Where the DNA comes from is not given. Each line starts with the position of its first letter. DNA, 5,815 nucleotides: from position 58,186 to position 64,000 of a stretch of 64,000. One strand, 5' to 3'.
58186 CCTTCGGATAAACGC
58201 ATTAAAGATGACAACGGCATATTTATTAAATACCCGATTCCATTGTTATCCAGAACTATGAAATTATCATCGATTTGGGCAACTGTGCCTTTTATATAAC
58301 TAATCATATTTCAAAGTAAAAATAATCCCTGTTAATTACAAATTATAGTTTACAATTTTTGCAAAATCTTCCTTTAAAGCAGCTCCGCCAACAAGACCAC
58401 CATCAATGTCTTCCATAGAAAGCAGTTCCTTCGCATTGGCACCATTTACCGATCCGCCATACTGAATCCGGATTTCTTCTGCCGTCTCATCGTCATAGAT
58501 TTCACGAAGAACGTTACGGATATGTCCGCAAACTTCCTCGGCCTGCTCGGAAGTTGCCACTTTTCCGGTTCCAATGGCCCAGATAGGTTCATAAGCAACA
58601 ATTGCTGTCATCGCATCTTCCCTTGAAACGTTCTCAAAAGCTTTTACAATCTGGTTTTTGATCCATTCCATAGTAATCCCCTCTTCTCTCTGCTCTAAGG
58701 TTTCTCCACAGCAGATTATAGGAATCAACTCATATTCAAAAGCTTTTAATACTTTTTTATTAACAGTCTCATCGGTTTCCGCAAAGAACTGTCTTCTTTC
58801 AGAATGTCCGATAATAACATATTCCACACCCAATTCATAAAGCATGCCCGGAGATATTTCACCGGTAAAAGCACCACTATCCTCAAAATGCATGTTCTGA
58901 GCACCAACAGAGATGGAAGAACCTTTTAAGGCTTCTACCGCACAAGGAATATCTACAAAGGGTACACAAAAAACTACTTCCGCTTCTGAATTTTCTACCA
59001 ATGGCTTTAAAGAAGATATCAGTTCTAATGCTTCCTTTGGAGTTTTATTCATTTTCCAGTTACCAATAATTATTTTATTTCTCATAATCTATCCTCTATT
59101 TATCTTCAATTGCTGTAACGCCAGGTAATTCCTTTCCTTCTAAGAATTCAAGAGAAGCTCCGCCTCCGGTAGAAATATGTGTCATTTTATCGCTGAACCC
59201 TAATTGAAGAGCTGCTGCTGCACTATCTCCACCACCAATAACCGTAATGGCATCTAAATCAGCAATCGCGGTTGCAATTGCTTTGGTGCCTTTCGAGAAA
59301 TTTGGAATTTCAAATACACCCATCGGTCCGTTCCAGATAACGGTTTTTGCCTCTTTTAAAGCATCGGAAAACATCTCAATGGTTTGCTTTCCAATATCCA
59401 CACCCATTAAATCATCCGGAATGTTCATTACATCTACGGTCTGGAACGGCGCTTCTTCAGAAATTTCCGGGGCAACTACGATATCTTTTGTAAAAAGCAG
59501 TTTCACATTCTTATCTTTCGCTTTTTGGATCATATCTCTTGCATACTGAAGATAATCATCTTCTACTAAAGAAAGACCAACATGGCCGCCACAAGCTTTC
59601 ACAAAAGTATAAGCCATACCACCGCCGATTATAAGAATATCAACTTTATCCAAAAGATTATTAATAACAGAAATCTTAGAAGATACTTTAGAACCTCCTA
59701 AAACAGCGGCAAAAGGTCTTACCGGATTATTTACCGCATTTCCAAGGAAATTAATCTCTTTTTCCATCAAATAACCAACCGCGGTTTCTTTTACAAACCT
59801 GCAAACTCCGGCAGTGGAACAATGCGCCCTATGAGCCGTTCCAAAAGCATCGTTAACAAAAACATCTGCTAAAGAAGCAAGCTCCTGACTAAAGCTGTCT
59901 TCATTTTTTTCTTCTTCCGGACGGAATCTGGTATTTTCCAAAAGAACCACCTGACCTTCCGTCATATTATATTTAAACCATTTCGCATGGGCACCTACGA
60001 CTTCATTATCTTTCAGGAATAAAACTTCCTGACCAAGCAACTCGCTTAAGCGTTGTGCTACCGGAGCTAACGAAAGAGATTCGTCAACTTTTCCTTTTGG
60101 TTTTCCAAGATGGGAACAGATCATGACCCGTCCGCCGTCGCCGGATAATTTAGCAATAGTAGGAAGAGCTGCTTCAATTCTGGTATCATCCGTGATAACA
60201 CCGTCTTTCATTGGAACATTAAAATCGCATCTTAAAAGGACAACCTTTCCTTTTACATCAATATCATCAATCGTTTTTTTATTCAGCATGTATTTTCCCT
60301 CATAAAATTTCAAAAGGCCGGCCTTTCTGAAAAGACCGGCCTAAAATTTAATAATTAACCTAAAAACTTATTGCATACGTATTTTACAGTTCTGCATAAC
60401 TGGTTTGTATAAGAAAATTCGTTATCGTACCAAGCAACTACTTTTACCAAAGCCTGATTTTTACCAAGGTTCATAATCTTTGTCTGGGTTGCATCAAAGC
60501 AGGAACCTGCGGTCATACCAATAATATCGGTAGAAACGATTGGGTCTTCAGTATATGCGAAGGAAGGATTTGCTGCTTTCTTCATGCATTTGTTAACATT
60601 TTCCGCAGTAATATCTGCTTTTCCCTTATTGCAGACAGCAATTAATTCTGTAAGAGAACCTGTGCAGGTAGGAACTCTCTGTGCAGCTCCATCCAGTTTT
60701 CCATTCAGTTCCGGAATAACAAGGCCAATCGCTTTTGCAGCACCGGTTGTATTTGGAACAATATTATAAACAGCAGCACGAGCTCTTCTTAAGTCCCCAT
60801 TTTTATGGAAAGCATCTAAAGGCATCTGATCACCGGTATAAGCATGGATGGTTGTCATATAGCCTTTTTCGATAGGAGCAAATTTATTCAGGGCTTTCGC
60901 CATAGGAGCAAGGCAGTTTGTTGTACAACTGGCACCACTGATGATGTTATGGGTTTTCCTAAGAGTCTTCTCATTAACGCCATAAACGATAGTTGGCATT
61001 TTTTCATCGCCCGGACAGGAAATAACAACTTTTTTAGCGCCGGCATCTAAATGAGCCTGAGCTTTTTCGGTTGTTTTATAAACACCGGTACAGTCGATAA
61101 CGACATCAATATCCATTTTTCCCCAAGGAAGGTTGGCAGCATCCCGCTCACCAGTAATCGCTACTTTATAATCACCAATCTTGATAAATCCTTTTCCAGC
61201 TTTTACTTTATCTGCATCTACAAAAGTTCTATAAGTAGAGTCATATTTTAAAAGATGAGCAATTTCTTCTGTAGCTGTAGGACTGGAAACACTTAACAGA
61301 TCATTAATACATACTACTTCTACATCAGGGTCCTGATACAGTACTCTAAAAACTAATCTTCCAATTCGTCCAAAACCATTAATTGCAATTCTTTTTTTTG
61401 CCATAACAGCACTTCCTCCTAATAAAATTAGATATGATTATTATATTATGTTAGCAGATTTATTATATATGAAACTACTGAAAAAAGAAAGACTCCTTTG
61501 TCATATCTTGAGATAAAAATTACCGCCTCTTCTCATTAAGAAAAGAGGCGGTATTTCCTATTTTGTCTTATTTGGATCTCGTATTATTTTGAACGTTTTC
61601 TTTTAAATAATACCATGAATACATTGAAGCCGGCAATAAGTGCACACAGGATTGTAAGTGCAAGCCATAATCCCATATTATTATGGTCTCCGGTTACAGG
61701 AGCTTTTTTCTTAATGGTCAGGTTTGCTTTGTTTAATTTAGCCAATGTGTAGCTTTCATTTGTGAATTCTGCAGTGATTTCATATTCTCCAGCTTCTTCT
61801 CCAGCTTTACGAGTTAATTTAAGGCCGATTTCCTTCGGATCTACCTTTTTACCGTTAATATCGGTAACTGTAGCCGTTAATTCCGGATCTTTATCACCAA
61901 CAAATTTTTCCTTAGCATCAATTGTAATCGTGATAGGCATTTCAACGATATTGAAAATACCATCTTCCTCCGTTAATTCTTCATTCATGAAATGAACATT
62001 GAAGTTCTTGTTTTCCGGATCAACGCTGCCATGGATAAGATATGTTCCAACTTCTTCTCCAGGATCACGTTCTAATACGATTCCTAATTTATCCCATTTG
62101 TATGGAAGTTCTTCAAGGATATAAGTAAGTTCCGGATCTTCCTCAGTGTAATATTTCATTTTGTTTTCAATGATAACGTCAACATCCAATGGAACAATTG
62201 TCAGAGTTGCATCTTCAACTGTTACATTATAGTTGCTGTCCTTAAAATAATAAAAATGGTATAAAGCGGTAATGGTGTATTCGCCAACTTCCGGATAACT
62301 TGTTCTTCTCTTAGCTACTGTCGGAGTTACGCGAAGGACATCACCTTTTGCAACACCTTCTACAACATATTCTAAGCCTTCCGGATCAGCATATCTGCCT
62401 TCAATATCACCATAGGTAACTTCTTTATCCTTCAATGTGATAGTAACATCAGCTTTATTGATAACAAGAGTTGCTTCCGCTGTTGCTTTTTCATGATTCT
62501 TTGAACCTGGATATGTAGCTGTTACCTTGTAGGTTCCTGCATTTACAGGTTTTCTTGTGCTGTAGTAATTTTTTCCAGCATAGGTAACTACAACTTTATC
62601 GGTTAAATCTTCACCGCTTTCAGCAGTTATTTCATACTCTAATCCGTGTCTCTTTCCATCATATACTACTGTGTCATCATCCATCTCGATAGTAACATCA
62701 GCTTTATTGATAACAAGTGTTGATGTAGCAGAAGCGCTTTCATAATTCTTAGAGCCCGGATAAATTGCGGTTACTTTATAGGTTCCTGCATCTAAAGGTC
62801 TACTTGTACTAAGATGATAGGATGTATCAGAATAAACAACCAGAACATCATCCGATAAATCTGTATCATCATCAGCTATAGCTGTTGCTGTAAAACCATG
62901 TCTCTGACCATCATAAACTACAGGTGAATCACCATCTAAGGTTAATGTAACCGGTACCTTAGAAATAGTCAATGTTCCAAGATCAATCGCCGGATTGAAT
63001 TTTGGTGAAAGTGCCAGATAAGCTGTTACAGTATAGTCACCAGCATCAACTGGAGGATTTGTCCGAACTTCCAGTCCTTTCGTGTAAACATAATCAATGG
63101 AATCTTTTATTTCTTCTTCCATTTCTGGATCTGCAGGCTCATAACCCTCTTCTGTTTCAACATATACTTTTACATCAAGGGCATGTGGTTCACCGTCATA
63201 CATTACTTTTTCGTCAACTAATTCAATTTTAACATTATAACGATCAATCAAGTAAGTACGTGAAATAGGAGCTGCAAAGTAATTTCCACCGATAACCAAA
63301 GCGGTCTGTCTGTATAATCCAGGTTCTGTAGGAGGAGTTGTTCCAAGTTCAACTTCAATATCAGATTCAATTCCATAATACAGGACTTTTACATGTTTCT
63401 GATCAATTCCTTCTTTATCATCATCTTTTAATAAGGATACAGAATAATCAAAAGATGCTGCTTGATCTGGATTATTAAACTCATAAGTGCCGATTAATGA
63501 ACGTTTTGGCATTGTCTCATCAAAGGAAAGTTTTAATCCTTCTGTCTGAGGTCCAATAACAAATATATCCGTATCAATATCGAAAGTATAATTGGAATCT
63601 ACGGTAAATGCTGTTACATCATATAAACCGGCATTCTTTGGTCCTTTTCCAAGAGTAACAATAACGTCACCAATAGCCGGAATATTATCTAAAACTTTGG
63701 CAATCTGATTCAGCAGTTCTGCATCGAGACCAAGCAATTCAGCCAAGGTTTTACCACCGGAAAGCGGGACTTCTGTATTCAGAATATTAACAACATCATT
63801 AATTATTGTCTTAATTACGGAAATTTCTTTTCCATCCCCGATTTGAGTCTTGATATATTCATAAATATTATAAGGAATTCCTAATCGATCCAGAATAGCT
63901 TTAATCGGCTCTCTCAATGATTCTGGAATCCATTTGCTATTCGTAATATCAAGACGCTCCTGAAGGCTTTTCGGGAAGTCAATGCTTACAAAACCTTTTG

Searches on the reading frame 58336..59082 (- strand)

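Call 94: search_protein_families(library=pfam, proteins=[window:58336-59082:-], max_evalue=0.00001)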
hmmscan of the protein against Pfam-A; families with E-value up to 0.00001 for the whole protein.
window:58336-59082:- (248 aa): 1 family
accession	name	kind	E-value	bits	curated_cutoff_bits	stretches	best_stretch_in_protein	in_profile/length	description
PF00121.24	TIM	-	6.2e-96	321.1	20.1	1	3-246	1-244/245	Triosephosphate isomerase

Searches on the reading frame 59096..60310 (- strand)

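Call 94: search_protein_families(library=pfam, proteins=[window:59096-60310:-], max_evalue=0.00001)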
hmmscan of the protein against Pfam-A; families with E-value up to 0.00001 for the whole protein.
window:59096-60310:- (404 aa): 1 family
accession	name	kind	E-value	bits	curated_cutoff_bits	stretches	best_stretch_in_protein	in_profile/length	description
PF00162.24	PGK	-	6.1e-157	522.9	27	1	14-393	1-379/379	Phosphoglycerate kinase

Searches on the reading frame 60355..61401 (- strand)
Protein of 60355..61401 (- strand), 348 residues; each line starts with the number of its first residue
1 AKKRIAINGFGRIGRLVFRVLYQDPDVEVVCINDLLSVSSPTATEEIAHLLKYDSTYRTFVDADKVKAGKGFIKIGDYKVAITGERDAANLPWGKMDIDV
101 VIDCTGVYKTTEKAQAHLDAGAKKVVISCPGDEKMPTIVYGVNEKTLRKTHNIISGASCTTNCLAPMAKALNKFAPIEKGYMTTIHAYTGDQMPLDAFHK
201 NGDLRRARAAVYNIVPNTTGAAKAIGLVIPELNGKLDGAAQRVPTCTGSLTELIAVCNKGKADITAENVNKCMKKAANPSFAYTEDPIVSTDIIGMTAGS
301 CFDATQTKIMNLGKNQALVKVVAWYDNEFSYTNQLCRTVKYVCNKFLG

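Call 94: search_protein_families(library=pfam, proteins=[window:60355-61401:-], max_evalue=0.00001)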
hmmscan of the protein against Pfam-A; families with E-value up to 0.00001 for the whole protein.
window:60355-61401:- (348 aa): 2 families
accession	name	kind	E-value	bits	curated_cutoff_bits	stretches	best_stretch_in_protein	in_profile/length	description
PF02800.25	Gp_dh_C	-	1.7e-50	171.2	24.4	1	164-325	1-158/158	Glyceraldehyde 3-phosphate dehydrogenase, C-terminal domain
PF00044.30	Gp_dh_N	-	2.5e-30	105.2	31.7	1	4-110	2-100/101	Glyceraldehyde 3-phosphate dehydrogenase, NAD binding domain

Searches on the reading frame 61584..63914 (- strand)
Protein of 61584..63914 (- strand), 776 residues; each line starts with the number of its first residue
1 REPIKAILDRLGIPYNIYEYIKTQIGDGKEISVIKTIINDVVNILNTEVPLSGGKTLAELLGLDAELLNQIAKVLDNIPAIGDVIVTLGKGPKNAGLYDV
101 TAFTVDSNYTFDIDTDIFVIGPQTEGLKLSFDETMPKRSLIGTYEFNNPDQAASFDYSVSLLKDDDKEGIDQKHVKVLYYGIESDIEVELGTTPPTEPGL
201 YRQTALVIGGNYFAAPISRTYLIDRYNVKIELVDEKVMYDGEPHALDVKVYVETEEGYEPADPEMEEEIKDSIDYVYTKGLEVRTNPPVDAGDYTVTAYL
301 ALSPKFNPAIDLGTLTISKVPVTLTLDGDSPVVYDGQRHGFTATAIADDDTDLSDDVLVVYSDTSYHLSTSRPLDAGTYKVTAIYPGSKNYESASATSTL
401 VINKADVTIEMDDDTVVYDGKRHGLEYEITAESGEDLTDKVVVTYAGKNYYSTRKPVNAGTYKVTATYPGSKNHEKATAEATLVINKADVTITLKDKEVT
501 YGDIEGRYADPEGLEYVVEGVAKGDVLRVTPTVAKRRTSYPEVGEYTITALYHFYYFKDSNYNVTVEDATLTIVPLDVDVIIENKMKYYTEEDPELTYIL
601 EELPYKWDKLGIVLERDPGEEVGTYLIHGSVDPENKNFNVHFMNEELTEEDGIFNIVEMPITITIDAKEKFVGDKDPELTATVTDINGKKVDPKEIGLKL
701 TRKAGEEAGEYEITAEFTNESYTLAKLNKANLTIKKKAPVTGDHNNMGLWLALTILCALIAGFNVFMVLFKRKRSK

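Call 19: search_protein_families(library=pfam, proteins=[window:61584-63914:-], max_evalue=0.00001)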
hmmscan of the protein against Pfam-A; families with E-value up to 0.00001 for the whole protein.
window:61584-63914:- (776 aa): 3 families
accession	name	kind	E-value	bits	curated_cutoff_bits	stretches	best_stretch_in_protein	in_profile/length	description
PF18676.6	MBG_2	-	1.9e-27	96.1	25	3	661-732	1-71/72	MBG domain (YGX type)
PF18887.5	MBG_3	-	2.8e-14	53.4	25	0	331-405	9-71/72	MBG domain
PF16640.11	Big_3_5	-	8e-10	39.6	35.5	0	440-484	42-86/88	Bacterial Ig-like domain (group 3)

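Call 51: find_encoding_contigs(protein=window:61584-63914:-, flank=10000, max_places=3)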
Protein window:61584-63914:- (776 aa): no gene with exactly this product is on record in the collection.
